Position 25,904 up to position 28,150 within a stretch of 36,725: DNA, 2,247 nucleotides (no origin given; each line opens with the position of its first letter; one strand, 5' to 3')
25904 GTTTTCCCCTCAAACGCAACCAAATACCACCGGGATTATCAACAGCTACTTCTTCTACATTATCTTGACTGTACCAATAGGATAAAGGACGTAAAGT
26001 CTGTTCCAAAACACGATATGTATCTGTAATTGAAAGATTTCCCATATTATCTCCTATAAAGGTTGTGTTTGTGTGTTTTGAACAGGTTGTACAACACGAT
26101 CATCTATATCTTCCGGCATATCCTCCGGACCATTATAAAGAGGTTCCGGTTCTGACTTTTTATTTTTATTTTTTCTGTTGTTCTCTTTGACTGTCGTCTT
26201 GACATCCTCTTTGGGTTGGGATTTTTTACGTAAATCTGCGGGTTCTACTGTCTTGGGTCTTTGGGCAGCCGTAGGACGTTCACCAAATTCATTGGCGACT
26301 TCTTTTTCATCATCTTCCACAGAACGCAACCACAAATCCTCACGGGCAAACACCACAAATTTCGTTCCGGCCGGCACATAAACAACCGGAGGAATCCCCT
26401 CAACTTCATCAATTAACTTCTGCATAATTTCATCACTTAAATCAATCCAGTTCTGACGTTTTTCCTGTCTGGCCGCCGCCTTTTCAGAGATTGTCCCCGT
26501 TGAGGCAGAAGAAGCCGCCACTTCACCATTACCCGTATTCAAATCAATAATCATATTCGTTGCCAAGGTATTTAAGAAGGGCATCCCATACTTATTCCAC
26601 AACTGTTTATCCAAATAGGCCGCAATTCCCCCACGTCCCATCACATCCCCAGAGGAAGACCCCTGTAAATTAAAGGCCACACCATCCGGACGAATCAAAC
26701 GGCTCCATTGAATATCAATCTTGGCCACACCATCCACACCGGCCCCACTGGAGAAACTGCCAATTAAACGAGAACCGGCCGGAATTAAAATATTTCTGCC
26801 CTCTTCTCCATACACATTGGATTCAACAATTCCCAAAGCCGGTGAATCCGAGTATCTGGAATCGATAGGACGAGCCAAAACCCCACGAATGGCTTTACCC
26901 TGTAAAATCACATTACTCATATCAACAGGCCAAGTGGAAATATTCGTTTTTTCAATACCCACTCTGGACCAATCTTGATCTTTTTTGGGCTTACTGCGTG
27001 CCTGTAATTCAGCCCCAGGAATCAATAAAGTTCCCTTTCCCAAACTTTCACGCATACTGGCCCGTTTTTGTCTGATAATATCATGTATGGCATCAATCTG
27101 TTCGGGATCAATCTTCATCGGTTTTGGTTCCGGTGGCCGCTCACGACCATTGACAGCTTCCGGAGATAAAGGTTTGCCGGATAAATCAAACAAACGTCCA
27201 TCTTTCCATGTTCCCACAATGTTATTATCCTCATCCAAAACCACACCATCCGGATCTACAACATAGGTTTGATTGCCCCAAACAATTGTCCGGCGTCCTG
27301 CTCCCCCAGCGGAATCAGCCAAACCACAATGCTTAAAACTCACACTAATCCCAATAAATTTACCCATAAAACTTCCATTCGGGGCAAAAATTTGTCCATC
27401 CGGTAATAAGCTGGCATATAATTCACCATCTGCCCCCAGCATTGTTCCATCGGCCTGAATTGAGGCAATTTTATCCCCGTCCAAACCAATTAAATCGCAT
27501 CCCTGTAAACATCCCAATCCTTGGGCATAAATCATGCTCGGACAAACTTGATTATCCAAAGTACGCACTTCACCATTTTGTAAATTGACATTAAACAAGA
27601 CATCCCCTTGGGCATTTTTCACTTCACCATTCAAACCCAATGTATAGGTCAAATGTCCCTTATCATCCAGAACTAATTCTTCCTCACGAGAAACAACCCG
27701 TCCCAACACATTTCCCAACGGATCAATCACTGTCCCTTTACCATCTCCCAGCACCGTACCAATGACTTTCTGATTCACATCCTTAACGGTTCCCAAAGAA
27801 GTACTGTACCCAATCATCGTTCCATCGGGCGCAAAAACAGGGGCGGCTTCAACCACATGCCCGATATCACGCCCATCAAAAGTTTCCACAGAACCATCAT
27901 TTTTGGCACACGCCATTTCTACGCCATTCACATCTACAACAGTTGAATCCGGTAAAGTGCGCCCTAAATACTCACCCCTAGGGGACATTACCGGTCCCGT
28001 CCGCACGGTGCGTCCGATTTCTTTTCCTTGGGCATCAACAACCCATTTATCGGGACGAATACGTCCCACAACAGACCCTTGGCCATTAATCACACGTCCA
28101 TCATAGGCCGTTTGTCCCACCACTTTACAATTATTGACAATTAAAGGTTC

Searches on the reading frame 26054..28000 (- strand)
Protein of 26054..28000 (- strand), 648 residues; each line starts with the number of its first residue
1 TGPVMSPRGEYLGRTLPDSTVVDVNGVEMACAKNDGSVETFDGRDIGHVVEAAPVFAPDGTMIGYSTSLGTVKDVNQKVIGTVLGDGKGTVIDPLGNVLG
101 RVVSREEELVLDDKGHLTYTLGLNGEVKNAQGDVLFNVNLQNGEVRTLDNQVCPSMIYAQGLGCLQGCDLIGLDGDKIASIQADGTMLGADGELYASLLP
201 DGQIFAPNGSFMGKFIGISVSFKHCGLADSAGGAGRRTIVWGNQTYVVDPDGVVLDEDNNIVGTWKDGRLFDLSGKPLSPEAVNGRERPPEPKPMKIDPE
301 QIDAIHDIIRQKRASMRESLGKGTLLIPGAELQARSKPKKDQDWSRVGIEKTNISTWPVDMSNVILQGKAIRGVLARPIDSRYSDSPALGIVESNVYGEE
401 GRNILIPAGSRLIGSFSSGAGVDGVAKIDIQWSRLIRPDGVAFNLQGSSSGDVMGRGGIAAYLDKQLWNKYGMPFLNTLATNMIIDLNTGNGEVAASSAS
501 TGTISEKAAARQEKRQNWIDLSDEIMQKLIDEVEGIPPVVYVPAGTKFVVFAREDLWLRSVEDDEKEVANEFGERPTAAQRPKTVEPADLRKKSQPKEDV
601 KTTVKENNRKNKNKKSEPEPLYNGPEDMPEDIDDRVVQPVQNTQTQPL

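Call 30: search_protein_families(library=ncbifam, proteins=[window:26054-28000:-], max_evalue=0.01)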
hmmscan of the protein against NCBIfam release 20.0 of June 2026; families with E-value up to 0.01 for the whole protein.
window:26054-28000:- (648 aa): 5 families
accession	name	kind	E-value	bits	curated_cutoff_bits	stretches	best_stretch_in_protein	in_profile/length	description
NF038091.1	T4SS_VirB10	equivalog_domain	2.1e-29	102.5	220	1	360-562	6-195/197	type IV secretion system protein VirB10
NF038092.1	T4SS_ComB10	equivalog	7.1e-29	100.7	300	1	351-565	10-218/225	DNA type IV secretion system protein ComB10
NF010405.0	PRK13831.1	subfamily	2.3e-09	36.7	386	1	392-560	271-429/433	IncP-type conjugal transfer protein TrbI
NF010429.0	PRK13855.1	equivalog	0.0013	18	374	1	364-476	181-290/377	type IV secretion system protein VirB10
NF041422.1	VirB10_subf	subfamily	0.0014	18.3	400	1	392-545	241-382/404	VirB10/TraB/TrbI family type IV secretion system protein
